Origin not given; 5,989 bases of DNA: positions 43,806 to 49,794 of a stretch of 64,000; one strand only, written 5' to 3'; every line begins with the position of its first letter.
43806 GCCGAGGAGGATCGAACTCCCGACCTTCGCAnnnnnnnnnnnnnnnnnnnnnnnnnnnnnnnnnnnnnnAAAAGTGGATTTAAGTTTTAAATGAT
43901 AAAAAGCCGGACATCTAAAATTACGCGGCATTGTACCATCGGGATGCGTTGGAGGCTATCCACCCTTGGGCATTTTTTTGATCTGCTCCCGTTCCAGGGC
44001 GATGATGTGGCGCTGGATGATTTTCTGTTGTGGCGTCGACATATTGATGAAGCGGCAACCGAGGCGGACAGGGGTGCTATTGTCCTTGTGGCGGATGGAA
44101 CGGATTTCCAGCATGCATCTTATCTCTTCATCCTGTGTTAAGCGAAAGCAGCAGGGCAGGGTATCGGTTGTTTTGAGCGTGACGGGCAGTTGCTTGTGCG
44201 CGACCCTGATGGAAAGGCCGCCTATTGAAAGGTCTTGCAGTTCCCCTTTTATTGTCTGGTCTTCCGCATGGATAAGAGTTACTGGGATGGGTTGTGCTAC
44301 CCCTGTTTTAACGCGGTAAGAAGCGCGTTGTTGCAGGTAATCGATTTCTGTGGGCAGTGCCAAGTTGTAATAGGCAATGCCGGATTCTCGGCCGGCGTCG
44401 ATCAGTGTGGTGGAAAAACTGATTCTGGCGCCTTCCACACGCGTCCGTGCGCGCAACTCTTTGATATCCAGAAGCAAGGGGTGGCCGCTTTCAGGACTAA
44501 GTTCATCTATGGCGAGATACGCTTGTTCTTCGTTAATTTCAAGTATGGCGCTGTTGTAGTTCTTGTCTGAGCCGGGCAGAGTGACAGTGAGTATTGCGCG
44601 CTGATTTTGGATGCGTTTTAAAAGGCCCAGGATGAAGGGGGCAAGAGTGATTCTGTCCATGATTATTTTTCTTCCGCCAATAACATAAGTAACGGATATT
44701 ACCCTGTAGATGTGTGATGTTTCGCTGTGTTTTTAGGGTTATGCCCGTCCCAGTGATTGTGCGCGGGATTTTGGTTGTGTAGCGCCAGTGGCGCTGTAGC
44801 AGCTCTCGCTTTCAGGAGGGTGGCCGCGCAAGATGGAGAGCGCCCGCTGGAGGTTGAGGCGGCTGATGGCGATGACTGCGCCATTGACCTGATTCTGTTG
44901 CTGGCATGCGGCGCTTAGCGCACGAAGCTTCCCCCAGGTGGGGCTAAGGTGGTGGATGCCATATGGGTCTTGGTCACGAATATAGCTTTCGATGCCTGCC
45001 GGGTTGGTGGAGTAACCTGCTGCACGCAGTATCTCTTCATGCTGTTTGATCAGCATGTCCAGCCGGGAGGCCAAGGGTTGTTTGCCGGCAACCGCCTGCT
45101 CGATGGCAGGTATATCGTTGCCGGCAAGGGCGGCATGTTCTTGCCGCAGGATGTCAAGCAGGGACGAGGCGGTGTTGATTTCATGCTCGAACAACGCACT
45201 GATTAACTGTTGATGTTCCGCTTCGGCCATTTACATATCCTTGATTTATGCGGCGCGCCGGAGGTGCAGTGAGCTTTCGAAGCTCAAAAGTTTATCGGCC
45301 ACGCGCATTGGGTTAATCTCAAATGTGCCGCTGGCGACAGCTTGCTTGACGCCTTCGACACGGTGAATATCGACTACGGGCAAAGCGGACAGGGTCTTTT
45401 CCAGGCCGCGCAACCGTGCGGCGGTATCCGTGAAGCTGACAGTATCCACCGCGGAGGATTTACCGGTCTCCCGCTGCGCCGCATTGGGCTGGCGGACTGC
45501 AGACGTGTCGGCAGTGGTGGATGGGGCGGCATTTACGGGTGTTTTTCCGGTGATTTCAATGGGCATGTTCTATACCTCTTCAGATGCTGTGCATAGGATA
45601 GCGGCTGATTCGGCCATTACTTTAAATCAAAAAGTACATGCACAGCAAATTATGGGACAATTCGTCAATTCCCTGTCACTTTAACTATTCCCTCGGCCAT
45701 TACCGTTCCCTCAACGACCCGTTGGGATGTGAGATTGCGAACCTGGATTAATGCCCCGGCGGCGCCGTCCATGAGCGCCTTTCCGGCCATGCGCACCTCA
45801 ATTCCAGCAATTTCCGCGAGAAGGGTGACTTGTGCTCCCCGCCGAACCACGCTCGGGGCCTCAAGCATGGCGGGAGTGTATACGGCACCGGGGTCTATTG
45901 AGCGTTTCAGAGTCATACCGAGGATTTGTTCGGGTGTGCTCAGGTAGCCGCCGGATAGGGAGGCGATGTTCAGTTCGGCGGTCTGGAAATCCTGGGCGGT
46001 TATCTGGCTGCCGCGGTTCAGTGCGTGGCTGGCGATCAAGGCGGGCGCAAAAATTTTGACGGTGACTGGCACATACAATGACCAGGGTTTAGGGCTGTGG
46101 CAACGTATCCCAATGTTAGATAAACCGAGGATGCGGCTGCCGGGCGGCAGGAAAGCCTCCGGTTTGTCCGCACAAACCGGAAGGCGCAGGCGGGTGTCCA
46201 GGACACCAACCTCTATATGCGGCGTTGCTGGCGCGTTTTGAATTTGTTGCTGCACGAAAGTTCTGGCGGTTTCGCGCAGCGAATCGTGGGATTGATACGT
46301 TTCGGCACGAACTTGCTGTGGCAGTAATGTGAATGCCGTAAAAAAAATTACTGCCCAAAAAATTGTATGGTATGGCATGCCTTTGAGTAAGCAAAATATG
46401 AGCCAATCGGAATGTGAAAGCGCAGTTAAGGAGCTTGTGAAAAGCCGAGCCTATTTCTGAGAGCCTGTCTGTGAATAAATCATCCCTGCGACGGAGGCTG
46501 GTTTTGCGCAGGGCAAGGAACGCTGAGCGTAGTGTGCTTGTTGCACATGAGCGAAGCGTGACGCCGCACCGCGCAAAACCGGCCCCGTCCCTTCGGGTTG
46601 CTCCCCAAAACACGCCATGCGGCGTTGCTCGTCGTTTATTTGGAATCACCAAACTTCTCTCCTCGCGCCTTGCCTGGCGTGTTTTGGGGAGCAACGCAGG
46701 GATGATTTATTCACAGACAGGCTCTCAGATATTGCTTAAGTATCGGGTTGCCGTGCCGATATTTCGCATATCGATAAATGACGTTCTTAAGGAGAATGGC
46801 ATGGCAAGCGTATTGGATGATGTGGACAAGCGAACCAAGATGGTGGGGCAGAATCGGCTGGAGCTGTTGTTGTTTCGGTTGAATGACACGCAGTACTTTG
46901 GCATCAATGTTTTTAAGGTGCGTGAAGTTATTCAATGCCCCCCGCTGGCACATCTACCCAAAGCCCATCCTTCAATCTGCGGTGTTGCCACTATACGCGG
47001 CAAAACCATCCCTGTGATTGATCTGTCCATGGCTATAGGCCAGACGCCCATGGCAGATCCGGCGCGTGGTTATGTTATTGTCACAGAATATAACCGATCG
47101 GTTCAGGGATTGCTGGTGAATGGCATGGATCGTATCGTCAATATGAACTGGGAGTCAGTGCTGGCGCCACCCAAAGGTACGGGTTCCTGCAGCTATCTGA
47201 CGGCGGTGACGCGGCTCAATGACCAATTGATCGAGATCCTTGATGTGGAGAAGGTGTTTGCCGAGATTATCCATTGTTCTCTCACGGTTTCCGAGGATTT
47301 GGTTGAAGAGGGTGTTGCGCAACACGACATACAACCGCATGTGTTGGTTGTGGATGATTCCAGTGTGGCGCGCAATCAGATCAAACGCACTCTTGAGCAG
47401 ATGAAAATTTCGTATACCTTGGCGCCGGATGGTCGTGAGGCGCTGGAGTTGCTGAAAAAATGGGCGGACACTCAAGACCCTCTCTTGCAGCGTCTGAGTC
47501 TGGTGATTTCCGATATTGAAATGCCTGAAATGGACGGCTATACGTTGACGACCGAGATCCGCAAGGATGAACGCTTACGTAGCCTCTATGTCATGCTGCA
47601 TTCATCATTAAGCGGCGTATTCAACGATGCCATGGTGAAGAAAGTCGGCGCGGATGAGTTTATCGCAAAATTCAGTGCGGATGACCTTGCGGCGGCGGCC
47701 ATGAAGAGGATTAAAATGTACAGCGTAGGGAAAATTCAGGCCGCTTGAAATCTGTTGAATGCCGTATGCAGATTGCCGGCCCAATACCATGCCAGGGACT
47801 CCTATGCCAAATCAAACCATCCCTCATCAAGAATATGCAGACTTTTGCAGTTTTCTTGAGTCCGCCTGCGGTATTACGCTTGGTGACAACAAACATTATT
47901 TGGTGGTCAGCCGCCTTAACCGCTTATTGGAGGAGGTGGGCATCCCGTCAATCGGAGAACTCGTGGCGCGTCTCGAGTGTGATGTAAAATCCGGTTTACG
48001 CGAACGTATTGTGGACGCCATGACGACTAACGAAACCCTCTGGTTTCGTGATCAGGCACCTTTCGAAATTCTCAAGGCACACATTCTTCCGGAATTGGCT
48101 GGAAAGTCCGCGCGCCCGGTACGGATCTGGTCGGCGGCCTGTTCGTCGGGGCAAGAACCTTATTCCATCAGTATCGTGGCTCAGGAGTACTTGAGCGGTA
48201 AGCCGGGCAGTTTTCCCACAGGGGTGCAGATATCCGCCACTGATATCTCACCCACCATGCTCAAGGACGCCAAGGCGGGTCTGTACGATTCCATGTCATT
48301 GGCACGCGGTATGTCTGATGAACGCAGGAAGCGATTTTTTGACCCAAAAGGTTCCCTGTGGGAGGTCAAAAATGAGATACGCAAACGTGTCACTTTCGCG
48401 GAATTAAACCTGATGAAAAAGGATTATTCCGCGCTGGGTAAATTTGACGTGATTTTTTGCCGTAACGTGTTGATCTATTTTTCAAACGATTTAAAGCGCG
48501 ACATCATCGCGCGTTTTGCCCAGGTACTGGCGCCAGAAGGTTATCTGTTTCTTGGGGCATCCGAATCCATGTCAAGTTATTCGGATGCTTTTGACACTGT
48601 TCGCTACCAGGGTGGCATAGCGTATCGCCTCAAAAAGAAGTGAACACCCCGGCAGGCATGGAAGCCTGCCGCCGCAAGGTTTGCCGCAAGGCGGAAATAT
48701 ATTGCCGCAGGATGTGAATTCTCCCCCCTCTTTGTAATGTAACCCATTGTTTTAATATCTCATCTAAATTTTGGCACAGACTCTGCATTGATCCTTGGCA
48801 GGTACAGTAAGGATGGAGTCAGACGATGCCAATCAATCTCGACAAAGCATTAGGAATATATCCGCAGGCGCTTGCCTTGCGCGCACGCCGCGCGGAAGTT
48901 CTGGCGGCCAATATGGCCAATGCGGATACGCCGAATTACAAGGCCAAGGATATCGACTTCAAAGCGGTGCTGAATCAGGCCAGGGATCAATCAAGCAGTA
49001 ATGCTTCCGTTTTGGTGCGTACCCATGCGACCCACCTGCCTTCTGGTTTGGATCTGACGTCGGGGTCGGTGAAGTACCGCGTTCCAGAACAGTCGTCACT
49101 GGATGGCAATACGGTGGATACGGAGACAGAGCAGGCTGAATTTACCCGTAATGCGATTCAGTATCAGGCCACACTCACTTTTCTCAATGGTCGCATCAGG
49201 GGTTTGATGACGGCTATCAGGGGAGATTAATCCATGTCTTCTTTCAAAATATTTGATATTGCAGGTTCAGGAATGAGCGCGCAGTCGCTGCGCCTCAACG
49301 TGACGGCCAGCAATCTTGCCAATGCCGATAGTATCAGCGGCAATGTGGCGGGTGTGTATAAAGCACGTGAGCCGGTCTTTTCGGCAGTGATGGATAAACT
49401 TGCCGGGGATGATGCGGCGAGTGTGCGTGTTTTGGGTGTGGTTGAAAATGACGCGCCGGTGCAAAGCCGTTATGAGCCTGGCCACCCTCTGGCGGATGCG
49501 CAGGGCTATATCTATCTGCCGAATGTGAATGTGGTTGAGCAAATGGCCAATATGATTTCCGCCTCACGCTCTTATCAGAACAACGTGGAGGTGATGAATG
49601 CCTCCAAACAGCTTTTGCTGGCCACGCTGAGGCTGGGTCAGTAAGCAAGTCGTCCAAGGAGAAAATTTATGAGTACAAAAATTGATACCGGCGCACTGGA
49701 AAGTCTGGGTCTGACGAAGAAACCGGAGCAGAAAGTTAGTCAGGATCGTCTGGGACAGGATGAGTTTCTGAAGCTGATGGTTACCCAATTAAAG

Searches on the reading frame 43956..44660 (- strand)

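Call 49: search_protein_families(library=pfam, proteins=[window:43956-44660:-], max_evalue=0.00001)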
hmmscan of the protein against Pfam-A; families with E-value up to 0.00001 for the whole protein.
window:43956-44660:- (234 aa): 2 families
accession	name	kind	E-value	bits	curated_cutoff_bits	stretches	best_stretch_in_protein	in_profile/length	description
PF07317.18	PilZN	-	4.4e-16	59.2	23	1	10-106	9-105/107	Flagellar regulator YcgR, PilZN domain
PF07238.19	PilZ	-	5.9e-14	52.7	22.5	1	110-220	1-101/102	PilZ domain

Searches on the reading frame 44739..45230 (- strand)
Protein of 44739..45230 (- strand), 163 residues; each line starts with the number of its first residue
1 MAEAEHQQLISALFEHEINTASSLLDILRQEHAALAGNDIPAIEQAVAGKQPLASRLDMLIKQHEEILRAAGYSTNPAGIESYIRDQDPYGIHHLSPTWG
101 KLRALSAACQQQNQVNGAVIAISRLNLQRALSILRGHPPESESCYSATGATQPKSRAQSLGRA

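Call 49: search_protein_families(library=pfam, proteins=[window:44739-45230:-], max_evalue=0.00001)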
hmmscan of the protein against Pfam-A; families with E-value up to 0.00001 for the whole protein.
window:44739-45230:- (163 aa): 1 family
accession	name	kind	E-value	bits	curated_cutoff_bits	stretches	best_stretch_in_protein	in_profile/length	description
PF05130.17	FlgN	-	1.8e-21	77.5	30.5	1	10-152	6-146/147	FlgN protein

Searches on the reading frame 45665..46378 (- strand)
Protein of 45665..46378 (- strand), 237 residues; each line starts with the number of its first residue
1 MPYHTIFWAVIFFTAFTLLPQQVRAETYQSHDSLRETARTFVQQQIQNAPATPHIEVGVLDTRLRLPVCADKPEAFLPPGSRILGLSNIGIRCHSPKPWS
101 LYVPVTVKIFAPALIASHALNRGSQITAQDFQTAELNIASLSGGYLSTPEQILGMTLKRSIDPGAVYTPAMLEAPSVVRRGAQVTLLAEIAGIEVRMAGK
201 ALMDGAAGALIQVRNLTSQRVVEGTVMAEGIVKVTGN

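Call 49: search_protein_families(library=pfam, proteins=[window:45665-46378:-], max_evalue=0.00001)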
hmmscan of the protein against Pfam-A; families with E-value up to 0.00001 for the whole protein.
window:45665-46378:- (237 aa): 3 families
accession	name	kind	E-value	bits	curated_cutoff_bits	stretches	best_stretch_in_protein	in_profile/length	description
PF13144.11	ChapFlgA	-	1.4e-34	119.2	23.8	1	112-234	2-122/122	Chaperone for flagella basal body P-ring formation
PF17656.6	ChapFlgA_N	-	6.6e-16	58.9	27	1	34-108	1-76/77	FlgA N-terminal domain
PF08666.17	SAF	-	1.6e-10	41.8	21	1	112-173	2-63/63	SAF domain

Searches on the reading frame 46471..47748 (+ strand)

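Call 49: search_protein_families(library=pfam, proteins=[window:46471-47748:+], max_evalue=0.00001)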
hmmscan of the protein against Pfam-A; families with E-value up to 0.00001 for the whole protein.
window:46471-47748:+ (425 aa): 2 families
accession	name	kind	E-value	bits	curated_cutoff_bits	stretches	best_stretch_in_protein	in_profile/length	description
PF01584.24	CheW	-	2.9e-33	114.8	23.5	1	131-265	1-136/138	CheW-like domain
PF00072.30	Response_reg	-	9.9e-17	61.6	30.2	1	291-407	1-107/111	Response regulator receiver domain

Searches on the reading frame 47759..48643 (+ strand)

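Call 49: search_protein_families(library=pfam, proteins=[window:47759-48643:+], max_evalue=0.00001)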
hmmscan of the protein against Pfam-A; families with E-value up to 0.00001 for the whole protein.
window:47759-48643:+ (294 aa): 5 families
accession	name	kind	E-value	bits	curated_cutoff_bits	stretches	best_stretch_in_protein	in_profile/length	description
PF01739.24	CheR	-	1.8e-59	200.9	27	1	91-283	1-191/195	CheR methyltransferase, SAM binding domain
PF03705.20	CheR_N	-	1.8e-11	44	27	1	24-73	1-50/53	CheR methyltransferase, all-alpha domain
PF08242.18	Methyltransf_12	-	4.5e-07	31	30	0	208-263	48-98/98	Methyltransferase domain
PF08241.18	Methyltransf_11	-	7.4e-06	27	21.2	0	211-265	44-95/95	Methyltransferase domain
PF13649.12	Methyltransf_25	-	8.2e-06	26.9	27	0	210-261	47-97/97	Methyltransferase domain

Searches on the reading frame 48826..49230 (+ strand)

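Call 49: search_protein_families(library=pfam, proteins=[window:48826-49230:+], max_evalue=0.00001)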
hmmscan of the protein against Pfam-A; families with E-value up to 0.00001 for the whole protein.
window:48826-49230:+ (134 aa): 1 family
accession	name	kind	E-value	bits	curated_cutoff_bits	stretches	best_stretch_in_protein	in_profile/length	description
PF00460.25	Flg_bb_rod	-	1.7e-06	28.3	20.7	1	15-39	7-31/31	Flagella basal body rod protein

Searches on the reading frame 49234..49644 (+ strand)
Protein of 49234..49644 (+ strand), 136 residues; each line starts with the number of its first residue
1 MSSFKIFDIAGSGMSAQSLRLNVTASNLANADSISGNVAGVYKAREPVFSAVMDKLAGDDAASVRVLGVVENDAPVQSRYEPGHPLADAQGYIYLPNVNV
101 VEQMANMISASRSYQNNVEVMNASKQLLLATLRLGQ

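Call 49: search_protein_families(library=pfam, proteins=[window:49234-49644:+], max_evalue=0.00001)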
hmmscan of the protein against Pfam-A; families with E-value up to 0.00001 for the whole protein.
window:49234-49644:+ (136 aa): 2 families
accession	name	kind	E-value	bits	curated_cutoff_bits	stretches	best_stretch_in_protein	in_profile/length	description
PF06429.18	Flg_bbr_C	-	2.8e-14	52.8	23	1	89-134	1-46/46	Flagellar basal body rod FlgEFG protein C-terminal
PF00460.25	Flg_bb_rod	-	7e-09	35.9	20.7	1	8-32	2-26/31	Flagella basal body rod protein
